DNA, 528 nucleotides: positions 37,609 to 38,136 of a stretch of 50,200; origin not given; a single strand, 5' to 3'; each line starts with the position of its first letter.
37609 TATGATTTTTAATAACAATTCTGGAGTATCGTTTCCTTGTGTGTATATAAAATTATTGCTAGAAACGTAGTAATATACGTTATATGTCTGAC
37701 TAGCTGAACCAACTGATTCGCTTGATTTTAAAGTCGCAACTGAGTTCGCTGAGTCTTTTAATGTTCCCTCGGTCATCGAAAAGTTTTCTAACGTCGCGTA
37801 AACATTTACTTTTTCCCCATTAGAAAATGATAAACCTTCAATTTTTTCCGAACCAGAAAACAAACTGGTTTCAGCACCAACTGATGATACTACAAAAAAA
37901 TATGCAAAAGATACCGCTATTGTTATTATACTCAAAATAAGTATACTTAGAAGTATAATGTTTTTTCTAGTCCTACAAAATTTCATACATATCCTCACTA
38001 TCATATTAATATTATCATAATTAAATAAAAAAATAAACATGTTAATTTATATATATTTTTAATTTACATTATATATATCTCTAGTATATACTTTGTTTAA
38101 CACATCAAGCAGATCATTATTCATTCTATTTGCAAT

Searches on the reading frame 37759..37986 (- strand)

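Call 49: search_protein_families(library=ncbifam, max_evalue=10, proteins=[window:37759-37986:-])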
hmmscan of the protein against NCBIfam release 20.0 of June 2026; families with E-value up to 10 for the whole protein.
seq(76 aa): 4 families
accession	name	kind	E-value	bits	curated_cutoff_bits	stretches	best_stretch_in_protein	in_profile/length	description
TIGR01006.1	polys_exp_MPA1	subfamily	0.034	13.6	296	1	2-50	15-61/226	CspC family polysaccharide chain length determinant protein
NF011715.0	PRK15136.1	equivalog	0.099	11.2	563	1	5-63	18-76/390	multidrug efflux MFS transporter periplasmic adaptor subunit EmrA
NF011420.0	PRK14847.1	equivalog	0.14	11.1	604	1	36-60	256-280/333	2-isopropylmalate synthase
TIGR00998.1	8a0101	subfamily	0.15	11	390.8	1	7-68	1-62/334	EmrA/EmrK family multidrug efflux transporter periplasmic adaptor subunit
